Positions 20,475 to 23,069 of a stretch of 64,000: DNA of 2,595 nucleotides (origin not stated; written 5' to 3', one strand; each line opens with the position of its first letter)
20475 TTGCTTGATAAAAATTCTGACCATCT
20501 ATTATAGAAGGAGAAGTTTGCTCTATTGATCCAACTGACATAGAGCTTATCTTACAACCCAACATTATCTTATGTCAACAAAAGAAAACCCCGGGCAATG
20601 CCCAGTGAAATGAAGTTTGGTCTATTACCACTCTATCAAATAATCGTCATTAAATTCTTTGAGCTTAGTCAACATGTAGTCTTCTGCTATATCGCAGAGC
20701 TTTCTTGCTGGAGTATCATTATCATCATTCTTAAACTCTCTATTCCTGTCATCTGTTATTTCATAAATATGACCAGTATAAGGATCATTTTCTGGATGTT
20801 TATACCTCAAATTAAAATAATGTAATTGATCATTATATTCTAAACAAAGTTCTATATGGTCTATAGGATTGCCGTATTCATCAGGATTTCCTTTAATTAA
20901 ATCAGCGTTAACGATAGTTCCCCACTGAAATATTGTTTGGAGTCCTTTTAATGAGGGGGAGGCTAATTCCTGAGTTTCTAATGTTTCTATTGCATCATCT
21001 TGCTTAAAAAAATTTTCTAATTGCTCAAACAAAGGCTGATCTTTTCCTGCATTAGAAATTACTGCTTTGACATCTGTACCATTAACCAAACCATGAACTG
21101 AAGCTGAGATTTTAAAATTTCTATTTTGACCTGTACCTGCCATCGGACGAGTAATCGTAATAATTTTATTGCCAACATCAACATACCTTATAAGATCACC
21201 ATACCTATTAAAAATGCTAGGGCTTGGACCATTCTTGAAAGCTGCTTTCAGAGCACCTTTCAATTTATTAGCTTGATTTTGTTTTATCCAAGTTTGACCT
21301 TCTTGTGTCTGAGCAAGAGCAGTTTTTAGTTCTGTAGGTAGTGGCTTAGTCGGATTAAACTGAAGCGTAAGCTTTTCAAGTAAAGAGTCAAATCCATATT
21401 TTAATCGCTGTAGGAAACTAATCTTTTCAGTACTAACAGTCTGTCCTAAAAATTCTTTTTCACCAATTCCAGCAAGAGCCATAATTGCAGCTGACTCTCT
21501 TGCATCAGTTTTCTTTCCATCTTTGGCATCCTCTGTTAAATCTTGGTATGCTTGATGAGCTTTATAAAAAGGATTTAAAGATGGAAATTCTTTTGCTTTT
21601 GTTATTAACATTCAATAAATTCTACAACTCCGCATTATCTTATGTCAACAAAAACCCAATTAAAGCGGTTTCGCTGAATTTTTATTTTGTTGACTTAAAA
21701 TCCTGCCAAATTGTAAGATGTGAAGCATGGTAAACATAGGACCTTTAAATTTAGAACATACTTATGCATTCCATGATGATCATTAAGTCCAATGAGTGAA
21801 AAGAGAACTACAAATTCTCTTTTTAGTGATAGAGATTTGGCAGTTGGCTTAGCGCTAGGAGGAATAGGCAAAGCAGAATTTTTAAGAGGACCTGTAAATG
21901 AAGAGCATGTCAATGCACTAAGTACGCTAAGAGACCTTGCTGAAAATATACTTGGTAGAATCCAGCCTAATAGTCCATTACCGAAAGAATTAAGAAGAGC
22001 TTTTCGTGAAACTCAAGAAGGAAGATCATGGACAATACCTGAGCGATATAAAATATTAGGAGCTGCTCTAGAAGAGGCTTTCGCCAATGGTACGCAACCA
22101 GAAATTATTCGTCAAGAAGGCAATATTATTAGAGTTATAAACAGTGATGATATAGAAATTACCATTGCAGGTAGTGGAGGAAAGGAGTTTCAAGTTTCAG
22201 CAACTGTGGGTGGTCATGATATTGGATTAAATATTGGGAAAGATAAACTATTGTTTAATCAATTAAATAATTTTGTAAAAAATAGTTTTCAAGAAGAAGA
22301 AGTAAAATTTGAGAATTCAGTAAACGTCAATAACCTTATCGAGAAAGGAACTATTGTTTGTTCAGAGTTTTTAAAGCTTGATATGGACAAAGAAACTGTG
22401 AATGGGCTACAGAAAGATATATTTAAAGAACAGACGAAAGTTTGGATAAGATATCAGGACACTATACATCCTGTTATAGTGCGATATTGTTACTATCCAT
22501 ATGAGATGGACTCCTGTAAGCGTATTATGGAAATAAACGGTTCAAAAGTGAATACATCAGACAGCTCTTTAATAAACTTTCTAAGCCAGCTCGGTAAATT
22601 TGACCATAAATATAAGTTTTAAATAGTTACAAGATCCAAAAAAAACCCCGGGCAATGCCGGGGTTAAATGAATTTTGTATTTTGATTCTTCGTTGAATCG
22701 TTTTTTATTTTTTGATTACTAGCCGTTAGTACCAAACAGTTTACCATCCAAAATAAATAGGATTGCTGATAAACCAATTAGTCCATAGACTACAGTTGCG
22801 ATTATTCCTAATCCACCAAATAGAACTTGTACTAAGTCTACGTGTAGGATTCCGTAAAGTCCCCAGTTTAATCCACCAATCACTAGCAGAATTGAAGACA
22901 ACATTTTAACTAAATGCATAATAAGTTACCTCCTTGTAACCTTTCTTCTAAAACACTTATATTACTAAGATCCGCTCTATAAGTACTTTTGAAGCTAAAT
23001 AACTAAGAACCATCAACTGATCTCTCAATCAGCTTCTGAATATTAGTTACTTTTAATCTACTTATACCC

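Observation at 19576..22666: Three-copy cassette family of unknown proteins, each with identical leaderless-promoter geometry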

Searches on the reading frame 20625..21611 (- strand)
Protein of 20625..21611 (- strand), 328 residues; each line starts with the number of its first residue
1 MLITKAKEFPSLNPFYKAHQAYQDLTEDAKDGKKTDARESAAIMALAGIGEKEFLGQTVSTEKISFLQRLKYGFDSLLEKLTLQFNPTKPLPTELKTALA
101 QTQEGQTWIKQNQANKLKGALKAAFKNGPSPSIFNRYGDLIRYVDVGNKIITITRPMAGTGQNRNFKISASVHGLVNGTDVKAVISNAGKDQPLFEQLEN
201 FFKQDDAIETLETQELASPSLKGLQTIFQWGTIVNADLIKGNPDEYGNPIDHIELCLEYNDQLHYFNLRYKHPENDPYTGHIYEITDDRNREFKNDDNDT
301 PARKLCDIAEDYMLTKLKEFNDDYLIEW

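Call 3: search_protein_families(library=pfam, proteins=[window:20625-21611:-], max_evalue=1)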
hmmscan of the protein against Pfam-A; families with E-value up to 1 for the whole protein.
window:20625-21611:- (328 aa): 3 families
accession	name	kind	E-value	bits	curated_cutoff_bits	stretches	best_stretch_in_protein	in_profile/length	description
PF21589.2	AP5B1_barrel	-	8.2e-05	23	21.9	1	79-111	34-67/71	AP-5 complex subunit beta-1, beta-barrel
PF18548.6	MetOD2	-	0.054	13.9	30.6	1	117-155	5-43/88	Metanogen output domain 2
PF03801.18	Ndc80_HEC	-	0.07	13.3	25.1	1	191-230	40-79/147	HEC/Ndc80p family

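Call 9: find_homologous_proteins(query=window:20628-21611:-)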
Query window:20628-21611:- (328 aa): 1 proteins with E <= 0.001 among 1430 candidates.
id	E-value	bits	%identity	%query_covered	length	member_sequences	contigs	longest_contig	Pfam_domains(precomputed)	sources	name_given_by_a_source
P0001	3.0e-220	748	100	100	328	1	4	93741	-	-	-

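Call 11: find_encoding_contigs(protein=P0001, flank=10000, max_places=6)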
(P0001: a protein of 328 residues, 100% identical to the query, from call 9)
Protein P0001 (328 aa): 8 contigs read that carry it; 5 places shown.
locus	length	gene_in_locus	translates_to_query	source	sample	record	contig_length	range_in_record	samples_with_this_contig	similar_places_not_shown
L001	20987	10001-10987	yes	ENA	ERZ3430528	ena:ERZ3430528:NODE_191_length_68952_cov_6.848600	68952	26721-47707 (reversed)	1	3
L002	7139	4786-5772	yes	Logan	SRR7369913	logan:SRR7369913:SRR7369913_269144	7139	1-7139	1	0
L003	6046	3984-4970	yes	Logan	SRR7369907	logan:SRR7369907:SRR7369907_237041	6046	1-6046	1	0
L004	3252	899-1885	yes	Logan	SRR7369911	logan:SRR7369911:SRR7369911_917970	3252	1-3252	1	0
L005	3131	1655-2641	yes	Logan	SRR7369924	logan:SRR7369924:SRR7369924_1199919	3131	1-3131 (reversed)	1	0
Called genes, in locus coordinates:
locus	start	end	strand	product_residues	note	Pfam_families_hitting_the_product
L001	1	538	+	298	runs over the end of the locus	PF00763:THF_DHG_CYH, PF02882:THF_DHG_CYH_C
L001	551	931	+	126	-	PF00507:Oxidored_q4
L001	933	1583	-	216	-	PF00578:AhpC-TSA, PF08534:Redoxin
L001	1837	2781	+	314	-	PF00126:HTH_1, PF03466:LysR_substrate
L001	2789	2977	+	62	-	-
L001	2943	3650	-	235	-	PF00677:Lum_binding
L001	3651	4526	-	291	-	PF00160:Pro_isomerase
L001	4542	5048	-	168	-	PF01245:Ribosomal_L19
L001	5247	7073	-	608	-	PF01336:tRNA_anti-codon, PF00152:tRNA-synt_2, PF02938:GAD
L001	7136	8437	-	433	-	PF03447:NAD_binding_3, PF00742:Homoserine_dh, PF01842:ACT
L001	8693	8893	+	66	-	PF04070:DUF378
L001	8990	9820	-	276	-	-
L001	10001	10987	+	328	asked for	-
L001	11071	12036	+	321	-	-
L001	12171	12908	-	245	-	PF00072:Response_reg, PF00486:Trans_reg_C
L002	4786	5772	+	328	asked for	-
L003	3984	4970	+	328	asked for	-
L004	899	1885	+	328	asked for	-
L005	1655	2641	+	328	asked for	-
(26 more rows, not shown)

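Call 28: find_homologous_proteins(query=A2, max_evalue=0.01)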
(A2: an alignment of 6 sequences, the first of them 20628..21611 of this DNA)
Query A2 (6 sequences) (328 aa, profile of the alignment): 2 proteins with E <= 0.01 among 8000 candidates.
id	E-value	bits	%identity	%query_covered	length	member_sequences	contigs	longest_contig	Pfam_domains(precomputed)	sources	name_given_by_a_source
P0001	1.4e-123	430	100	100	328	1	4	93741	-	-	-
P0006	8.6e-113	394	30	70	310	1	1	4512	-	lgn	-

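Call 35: predict_structure(alignment_id=A2)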
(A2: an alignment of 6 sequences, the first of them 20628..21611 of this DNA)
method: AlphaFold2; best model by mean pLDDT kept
length: 328 residues; sequences in the alignment: 6
mean_pLDDT: 68.7   pTM: 0.62
mean pLDDT of the five models: 68.7, 67.2, 65.7, 65.2, 64.1
residues with pLDDT >= 90: 38; 70-90: 148; 50-70: 48; < 50: 94
segments of 3 or more residues with pLDDT < 50: 1-55, 57-59, 67-73, 75-89, 173-178, 212-214, 298-301
pLDDT, mean of each block of 10 residues (from residue 1): 27 37 40 44 46 47 50 47 43 60 74 88 79 82 83 80 81 54 88 91 76 58 89 87 75 89 87 75 83 60 80 89 82
secondary structure, 60 per line:
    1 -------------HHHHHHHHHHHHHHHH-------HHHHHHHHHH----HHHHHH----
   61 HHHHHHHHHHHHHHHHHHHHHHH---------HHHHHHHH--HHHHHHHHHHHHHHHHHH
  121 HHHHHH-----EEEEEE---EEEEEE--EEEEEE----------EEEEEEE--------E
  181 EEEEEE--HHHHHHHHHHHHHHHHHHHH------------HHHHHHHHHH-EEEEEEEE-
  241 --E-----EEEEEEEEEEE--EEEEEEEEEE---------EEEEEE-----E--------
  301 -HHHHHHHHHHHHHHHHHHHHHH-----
elements in order: H14-29 H37-46 H51-56 H61-83 H93-100 H103-126 E132-137 E141-146 E149-154 E165-171 E180-186 H189-208 H221-230 E232-239 E249-259 E262-271 E281-286 H302-323

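Call 37: fold_search(model_id=the predicted structure, library=pdb)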
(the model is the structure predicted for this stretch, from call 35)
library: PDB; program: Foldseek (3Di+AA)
matches with E <= 10: 455; with E <= 0.001: 0
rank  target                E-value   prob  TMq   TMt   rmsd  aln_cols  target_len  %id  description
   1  8chv_B                5.1e-02  0.35  0.13  0.26  17.3       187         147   13  Crystal structure of human PURA (fragment Glu57-Glu212, PUR repeat I and II) R140P mutant (released 2024-02-21)
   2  3k44_A                5.6e-02  0.38  0.13  0.26  17.4       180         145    8  Crystal Structure of Drosophila melanogaster Pur-alpha (released 2009-10-27)
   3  5oqm_l                6.6e-02  0.10  0.11  0.09  45.0       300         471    9  STRUCTURE OF YEAST TRANSCRIPTION PRE-INITIATION COMPLEX WITH TFIIH AND CORE MEDIATOR (released 2018-05-09)
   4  8chv_A                1.2e-01  0.21  0.13  0.25  17.9       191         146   12  Crystal structure of human PURA (fragment Glu57-Glu212, PUR repeat I and II) R140P mutant (released 2024-02-21)
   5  3mh8_B                1.2e-01  0.18  0.14  0.22  17.2       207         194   11  Crystal structure of LprG from Mycobacterium tuberculosis (released 2010-09-01)
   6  8cht_B                1.3e-01  0.15  0.12  0.23  17.8       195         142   13  Crystal structure of human PURA (fragment Glu57-Glu212, PUR repeat I and II) (released 2024-02-21)
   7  7fik_E                1.4e-01  0.08  0.10  0.04  16.2       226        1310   12  The cryo-EM structure of the CR subunit from X. laevis NPC (released 2022-11-09)
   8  3mh8_A                1.7e-01  0.18  0.15  0.24  17.2       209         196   10  Crystal structure of LprG from Mycobacterium tuberculosis (released 2010-09-01)
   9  6ue5_A                1.7e-01  0.15  0.13  0.11  20.0       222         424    8  Crystal structure of full-length human DCAF15-DDB1-deltaPBP-DDA1-RBM39 in complex with 4-(aminomethyl)-N-(3-cyano-4-me (released 2019-12-18)
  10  8cht_C                2.0e-01  0.23  0.13  0.26  17.5       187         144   12  Crystal structure of human PURA (fragment Glu57-Glu212, PUR repeat I and II) (released 2024-02-21)
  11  8s7l_B                2.0e-01  0.13  0.13  0.17  26.4       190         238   11  Crystal structure of a double mutant of VirB8-like OrfG central and C-terminal domains of Streptococcus thermophilus I (released 2025-03-12)
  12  1tu1_A                2.2e-01  0.13  0.09  0.19  17.5       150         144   10  Crystal Structure of Protein of Unknown Function PA94 from Pseudomonas aeruginosa, Putative Regulator (released 2004-08-03)
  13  3ub1_B                2.2e-01  0.11  0.13  0.17  25.9       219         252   11  Ntf2 like protein involved in plasmid conjugation (released 2012-02-08)
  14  4kop_B                2.3e-01  0.10  0.11  0.20  17.4       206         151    7  Crystal Structure of WHY2 from Arabidopsis thaliana (released 2013-11-13)
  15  7t4q_D                2.3e-01  0.03  0.08  0.12  16.6       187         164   11  CryoEM structure of the HCMV Pentamer gH/gL/UL128/UL130/UL131A in complex with neutralizing fabs 2C12, 7I13 and 13H11 (released 2022-03-23)
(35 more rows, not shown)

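Call 39: search_solved_structures(query=A2, max_evalue=10)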
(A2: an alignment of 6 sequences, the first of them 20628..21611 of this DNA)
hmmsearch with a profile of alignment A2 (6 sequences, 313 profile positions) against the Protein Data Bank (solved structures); distinct sequences matched with E-value up to 10: 5.
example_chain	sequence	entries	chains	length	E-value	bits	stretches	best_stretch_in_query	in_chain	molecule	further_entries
1w77_A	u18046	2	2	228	0.4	12.7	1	172-248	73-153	2C-METHYL-D-ERYTHRITOL 4-PHOSPHATE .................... | 2-C-methyl-D-erythritol 4-phosphate cytidylyltransferase, chloroplastic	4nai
2ycm_A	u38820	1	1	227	1.2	11.2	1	172-248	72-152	2-C-METHYL-D-ERYTHRITOL 4-PHOSPHATE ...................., CHLOROPLASTIC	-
2yc3_A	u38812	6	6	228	1.2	11.2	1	172-248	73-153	2-C-METHYL-D-ERYTHRITOL 4-PHOSPHATE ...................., CHLOROPLASTIC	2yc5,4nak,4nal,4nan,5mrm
5mrn_A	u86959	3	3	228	1.2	11.1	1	172-248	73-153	2-C-methyl-D-erythritol 4-phosphate cytidylyltransferase, chloroplastic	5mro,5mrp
5mrq_A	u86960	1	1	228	1.2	11.1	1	172-248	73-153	2-C-methyl-D-erythritol 4-phosphate cytidylyltransferase, chloroplastic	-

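Call 40: search_protein_families(library=padloc, alignment_id=A2, max_evalue=1)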
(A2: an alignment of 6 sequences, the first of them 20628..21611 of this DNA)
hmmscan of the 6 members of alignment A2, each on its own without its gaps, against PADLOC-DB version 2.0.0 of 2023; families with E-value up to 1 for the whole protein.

A. member 1, window:20628-21611:- (328 aa): 0 families

B. families by the number of members that match (of 6 scanned): 2 families
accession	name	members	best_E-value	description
PDLC02720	PbeC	1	0.0011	PbeC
PDLC01813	CARF1--CARF_HEPN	1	0.015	-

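Call 41: search_protein_families(library=phrogs, alignment_id=A2, max_evalue=1)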
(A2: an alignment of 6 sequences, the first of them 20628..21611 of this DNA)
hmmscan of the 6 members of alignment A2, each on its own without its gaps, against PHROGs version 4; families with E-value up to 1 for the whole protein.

A. member 1, window:20628-21611:- (328 aa): 0 families

B. families by the number of members that match (of 6 scanned): 4 families
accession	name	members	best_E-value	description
phrog_19778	-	1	0.009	-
phrog_13955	-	1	0.17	-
phrog_13334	-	1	0.24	-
phrog_11874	-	1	0.33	-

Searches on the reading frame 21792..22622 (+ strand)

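Call 3: search_protein_families(library=pfam, proteins=[window:21792-22622:+], max_evalue=1)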
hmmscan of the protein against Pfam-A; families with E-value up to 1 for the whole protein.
window:21792-22622:+ (276 aa): 2 families
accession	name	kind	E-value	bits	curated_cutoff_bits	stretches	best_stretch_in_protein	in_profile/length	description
PF06411.16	HdeA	-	0.046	14.5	22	1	186-233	29-81/91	HdeA/HdeB family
PF21589.2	AP5B1_barrel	-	0.29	11.6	21.9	1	34-81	18-65/71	AP-5 complex subunit beta-1, beta-barrel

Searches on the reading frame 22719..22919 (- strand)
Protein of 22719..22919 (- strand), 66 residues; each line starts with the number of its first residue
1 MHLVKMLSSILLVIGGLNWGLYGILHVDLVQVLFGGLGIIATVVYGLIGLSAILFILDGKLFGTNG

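Call 57: search_protein_families(library=ncbifam, proteins=[window:22719-22919:-], max_evalue=0.00001)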
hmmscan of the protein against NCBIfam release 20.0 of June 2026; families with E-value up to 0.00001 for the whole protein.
window:22719-22919:- (66 aa): 0 families

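Call 74: search_protein_families(library=pfam, proteins=[window:22719-22919:-], max_evalue=0.01)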
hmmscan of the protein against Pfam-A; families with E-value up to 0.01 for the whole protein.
window:22719-22919:- (66 aa): 1 family
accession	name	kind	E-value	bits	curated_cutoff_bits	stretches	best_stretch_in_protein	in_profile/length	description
PF04070.17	DUF378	-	6.7e-15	55.2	25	1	4-56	3-56/60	Domain of unknown function (DUF378)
